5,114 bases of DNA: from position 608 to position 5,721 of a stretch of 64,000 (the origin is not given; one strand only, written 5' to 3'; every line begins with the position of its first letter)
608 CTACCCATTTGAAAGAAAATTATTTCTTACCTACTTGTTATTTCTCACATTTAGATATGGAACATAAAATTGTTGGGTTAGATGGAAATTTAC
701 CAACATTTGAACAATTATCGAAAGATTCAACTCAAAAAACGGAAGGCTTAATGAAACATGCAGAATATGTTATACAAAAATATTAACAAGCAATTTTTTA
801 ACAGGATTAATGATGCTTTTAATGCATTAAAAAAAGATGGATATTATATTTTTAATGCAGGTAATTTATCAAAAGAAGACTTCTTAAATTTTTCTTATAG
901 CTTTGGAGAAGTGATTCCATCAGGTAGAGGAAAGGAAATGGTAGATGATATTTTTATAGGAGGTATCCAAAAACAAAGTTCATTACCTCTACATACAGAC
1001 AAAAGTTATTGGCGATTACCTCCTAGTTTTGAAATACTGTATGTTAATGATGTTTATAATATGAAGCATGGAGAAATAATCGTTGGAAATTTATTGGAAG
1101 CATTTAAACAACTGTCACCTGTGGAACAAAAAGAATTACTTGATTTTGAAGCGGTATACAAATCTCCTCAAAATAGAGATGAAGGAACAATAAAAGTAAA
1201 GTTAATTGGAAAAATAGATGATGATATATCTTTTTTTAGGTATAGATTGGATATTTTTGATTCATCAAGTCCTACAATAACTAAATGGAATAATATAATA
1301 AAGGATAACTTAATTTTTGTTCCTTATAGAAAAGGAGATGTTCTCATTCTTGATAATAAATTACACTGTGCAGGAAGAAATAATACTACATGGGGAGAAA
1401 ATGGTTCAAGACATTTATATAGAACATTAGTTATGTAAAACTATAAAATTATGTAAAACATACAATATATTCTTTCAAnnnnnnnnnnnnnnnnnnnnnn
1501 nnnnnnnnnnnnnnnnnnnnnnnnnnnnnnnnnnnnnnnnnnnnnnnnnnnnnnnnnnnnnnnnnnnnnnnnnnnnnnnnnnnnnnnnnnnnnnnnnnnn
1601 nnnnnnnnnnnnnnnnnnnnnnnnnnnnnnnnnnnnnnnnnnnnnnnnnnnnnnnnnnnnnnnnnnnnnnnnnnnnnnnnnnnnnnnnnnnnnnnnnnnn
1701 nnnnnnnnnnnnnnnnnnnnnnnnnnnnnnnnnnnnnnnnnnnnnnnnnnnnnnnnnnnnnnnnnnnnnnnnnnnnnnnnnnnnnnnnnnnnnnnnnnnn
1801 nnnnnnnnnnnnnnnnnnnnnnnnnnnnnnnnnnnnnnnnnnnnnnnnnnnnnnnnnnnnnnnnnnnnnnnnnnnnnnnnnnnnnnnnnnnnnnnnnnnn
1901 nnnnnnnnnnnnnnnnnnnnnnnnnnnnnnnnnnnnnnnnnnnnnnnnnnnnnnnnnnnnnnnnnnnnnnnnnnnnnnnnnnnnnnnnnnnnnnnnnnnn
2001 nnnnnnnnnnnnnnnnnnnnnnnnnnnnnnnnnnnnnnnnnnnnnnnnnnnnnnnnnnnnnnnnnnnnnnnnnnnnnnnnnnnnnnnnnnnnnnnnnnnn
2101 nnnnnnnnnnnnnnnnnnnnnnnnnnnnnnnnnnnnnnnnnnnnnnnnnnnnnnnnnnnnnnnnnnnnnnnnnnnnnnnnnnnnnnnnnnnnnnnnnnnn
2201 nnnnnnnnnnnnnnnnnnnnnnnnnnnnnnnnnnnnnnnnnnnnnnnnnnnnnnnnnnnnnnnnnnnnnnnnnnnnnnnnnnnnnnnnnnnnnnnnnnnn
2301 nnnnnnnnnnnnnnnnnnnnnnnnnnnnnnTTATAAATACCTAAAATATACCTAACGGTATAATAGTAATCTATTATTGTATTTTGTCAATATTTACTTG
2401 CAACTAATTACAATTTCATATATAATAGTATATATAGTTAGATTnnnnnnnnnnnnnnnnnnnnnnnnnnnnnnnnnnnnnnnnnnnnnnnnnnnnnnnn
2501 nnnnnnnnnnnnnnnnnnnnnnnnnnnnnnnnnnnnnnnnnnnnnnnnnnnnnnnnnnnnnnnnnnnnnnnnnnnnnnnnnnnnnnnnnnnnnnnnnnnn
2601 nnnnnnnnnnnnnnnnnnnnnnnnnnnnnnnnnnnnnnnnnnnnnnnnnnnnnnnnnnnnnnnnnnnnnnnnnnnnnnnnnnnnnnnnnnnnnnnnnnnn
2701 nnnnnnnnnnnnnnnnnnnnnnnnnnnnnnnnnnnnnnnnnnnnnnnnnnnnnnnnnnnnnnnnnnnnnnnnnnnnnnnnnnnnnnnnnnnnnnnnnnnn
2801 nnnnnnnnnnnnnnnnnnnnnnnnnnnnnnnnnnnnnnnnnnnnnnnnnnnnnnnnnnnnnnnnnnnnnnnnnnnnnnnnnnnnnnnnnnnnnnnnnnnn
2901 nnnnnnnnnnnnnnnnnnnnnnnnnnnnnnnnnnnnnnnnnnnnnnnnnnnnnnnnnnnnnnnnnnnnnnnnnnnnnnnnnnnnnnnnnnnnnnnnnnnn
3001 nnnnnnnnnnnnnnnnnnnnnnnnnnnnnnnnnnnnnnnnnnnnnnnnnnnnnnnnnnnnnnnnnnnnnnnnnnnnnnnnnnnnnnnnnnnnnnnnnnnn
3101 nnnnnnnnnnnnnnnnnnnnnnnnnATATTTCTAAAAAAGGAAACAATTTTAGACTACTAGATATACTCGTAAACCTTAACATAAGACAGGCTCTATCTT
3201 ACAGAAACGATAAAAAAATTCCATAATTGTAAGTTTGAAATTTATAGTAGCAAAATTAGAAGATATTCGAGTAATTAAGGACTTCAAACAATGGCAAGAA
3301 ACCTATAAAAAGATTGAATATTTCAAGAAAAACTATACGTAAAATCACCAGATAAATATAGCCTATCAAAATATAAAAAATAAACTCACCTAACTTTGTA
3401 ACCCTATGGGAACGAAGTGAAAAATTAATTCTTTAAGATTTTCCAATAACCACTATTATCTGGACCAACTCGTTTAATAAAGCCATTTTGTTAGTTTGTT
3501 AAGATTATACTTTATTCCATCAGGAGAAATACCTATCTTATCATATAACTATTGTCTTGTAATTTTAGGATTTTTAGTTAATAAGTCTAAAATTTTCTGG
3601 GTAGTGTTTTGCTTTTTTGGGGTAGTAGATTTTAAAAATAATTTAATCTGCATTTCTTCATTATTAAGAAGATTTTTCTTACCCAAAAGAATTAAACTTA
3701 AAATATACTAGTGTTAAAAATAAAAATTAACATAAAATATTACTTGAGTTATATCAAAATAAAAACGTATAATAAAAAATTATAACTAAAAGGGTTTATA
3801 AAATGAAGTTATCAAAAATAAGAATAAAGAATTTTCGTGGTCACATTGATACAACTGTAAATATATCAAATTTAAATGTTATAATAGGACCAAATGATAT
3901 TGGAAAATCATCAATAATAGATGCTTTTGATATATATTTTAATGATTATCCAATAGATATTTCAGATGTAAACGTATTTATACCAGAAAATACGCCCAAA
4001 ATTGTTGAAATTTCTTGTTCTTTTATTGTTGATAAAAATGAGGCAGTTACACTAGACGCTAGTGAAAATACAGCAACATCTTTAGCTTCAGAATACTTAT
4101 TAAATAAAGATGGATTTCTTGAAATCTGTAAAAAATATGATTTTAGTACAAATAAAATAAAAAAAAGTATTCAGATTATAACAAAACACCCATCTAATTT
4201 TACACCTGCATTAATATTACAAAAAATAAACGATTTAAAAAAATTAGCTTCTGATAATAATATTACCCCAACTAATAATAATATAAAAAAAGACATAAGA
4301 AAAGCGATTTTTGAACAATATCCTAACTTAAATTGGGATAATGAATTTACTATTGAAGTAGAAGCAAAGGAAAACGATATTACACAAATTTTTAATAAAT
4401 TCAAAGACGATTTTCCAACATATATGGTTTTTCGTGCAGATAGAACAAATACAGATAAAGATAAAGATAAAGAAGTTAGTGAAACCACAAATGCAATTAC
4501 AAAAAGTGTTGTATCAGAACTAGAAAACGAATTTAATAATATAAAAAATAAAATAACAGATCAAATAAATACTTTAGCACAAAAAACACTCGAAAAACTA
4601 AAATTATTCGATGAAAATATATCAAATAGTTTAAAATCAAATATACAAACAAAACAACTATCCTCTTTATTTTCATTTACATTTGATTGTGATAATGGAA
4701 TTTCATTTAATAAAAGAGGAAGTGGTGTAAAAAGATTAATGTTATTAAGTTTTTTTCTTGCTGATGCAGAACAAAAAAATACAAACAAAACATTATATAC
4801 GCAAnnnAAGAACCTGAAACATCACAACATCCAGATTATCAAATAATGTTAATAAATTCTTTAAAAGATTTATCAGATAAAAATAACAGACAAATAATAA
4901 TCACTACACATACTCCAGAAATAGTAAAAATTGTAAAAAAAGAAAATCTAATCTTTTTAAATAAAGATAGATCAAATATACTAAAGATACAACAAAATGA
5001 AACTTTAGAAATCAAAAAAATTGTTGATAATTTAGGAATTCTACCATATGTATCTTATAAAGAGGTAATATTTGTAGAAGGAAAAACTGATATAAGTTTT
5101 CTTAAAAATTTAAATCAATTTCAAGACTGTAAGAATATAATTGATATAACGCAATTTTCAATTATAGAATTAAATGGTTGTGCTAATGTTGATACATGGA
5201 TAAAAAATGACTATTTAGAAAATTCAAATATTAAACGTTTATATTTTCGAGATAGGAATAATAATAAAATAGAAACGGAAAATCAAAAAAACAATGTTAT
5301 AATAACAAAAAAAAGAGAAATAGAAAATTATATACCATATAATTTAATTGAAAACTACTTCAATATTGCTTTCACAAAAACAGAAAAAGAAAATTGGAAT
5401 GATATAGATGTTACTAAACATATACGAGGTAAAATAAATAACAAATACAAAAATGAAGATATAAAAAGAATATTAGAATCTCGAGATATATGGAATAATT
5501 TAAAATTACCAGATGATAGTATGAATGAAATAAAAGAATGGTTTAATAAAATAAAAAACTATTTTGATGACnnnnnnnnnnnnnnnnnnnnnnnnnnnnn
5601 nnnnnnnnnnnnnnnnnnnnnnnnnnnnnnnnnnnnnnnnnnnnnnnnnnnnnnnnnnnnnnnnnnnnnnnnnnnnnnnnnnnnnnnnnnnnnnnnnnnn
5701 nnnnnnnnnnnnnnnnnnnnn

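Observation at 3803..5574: OLD-family (PARIS/Gabija-like) ATPase-Toprim nuclease gene split at an A7 tract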

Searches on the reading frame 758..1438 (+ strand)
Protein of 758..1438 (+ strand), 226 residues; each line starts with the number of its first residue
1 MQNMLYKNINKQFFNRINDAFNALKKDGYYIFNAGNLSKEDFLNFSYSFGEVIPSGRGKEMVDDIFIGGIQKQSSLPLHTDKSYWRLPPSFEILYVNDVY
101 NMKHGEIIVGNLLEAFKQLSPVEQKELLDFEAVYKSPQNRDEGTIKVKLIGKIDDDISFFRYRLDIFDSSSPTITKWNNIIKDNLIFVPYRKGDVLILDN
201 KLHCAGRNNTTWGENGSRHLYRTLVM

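Call 28: search_protein_families(library=pfam, proteins=[window:758-1438:+], max_evalue=0.1)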
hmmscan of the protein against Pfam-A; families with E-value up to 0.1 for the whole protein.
window:758-1438:+ (226 aa): 2 families
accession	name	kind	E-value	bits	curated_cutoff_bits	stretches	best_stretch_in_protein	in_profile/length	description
PF02668.22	TauD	-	3.6e-09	37.4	27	1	22-141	32-161/267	Taurine catabolism dioxygenase TauD, TfdA family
PF04200.17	Lipoprotein_17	-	0.038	14.7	22.4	1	106-159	22-74/84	Lipoprotein associated domain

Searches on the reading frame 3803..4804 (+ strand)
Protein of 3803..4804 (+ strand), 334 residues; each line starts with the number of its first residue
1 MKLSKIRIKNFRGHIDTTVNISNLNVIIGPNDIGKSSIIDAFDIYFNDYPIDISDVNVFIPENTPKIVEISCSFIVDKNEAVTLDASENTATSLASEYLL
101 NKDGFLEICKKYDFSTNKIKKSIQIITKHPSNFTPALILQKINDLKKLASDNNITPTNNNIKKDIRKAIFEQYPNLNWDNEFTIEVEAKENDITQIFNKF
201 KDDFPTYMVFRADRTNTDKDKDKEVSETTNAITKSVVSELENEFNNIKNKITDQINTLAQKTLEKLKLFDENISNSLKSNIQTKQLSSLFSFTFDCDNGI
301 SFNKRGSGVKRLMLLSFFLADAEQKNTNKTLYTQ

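Call 69: search_protein_families(library=pfam, proteins=[window:3803-4804:+], max_evalue=1)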
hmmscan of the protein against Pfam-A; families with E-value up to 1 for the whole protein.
window:3803-4804:+ (334 aa): 10 families
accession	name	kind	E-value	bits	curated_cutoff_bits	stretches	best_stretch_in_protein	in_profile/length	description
PF13175.12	AAA_15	-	3e-37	129.6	32.1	1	1-327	1-323/374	AAA ATPase domain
PF13476.12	AAA_23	-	2.4e-10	41.8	27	1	5-264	1-195/201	AAA domain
PF11398.14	DUF2813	-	4.2e-06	26.8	21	1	1-56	1-60/372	Protein of unknown function (DUF2813)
PF13304.12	AAA_21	-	2.4e-05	25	27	1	24-48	1-25/304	AAA domain, putative AbiEii toxin, Type IV TA system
PF02463.25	SMC_N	-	7.1e-05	22.8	40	1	3-43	2-45/220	RecF/RecN/SMC N terminal domain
PF13555.12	AAA_29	-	0.0013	18.8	27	1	8-42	6-42/61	P-loop containing region of AAA domain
PF13514.12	AAA_27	-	0.0028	17.7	22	1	1-43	1-47/206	AAA domain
PF15824.10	SPATA9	-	0.012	15.4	27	1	182-280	17-114/253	Spermatogenesis-associated protein 9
PF14538.11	Raptor_N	-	0.55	10.5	27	1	140-206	22-88/151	Raptor N-terminal CASPase like domain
PF09769.14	ApoO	-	0.78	10.1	31.4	0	231-264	32-64/131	Apolipoprotein O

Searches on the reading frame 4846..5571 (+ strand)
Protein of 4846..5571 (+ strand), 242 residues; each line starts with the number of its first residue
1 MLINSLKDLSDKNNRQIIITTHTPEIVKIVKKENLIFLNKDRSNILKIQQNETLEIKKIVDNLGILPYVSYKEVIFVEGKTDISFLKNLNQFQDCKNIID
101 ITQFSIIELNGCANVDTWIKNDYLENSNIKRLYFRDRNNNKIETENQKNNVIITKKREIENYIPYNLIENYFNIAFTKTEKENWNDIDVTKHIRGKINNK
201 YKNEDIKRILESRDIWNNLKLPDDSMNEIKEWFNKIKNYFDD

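Call 24: list_cluster_members(proteins=[P0021, window:4846-5571:+])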
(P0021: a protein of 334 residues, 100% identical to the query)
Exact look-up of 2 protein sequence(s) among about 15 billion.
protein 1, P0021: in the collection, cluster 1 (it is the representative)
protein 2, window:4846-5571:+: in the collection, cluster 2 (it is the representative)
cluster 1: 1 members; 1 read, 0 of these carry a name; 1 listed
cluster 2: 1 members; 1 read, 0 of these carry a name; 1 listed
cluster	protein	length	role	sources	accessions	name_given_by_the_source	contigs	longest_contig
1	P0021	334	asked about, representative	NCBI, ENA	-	-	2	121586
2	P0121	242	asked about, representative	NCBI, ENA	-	-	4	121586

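Call 26: find_encoding_contigs(protein=P0121, flank=3000, max_places=10)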
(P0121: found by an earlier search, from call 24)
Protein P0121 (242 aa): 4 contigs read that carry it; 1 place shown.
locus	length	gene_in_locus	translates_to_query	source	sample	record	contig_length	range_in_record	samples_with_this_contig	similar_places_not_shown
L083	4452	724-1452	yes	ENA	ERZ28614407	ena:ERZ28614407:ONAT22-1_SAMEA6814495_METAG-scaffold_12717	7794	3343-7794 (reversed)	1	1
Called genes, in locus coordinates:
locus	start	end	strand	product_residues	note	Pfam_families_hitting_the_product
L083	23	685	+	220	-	PF13175:AAA_15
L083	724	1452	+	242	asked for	-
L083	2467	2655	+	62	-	-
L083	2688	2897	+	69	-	-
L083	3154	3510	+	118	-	PF13408:Zn_ribbon_recom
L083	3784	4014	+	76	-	-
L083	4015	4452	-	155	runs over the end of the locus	PF00692:dUTPase, PF22769:DCD (weak)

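Call 68: search_protein_families(library=padloc, proteins=[window:4846-5571:+], max_evalue=0.01)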
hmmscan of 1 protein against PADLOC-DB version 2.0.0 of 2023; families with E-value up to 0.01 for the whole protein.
window:4846-5571:+ (242 aa): 31 families (the best 25 are shown)
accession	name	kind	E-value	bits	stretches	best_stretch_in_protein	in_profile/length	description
PDLC04168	GajA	-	3.2e-13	47.2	1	2-239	297-537/570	-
PDLC02914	ATPase-Toprim_I-B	-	5.4e-09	33.8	1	2-238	223-439/443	-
PDLC00289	PtuA1|PtuA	-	4.3e-08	30.6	1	13-55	278-320/404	AAA ATPase domain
PDLC02981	AriAB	-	8.1e-08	29.4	1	7-200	357-558/694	-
PDLC02358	Old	-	2.9e-07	27.7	1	4-216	307-529/578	Old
PDLC00074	GajA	-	1.2e-06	25.5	1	2-118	133-256/480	AAA ATPase domain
PDLC00064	GajA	-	3.6e-06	24.2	1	2-119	148-272/464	AAA ATPase domain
PDLC00090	GajA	-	5.1e-06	23.4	1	2-111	339-453/659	AAA ATPase domain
PDLC00080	GajA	-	8.5e-06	22.8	1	2-47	312-357/622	AAA ATPase domain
PDLC04182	HEC-01A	-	9.2e-06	22.9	1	4-62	328-387/406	-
PDLC00278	PtuA1|PtuA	-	2.4e-05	21.8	1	14-62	318-365/436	AAA ATPase domain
PDLC00061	GajA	-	3.7e-05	20.4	1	2-170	340-513/652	AAA ATPase domain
PDLC02979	AriA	-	6.3e-05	20.9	1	1-27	347-373/373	-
PDLC00305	PtuA1|PtuA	-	6.3e-05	20.5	1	14-50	275-311/392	AAA ATPase domain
PDLC00066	GajA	-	6.6e-05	19.6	1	9-230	303-506/567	AAA ATPase domain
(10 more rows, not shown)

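Call 69: search_protein_families(library=pfam, proteins=[window:4846-5571:+], max_evalue=1)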
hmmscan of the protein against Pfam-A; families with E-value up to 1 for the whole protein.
window:4846-5571:+ (242 aa): 3 families
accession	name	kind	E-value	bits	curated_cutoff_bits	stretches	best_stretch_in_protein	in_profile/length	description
PF13175.12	AAA_15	-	4.2e-05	23.8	32.1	1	1-27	348-374/374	AAA ATPase domain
PF20469.4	OLD-like_TOPRIM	-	0.00036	21.5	23.2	1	72-120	4-51/67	Overcoming lysogenization defect protein-like, TOPRIM domain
PF24395.1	OLD-like_TOPRIM_1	-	0.032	14.5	27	1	75-152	3-81/162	OLD-like TOPRIM 1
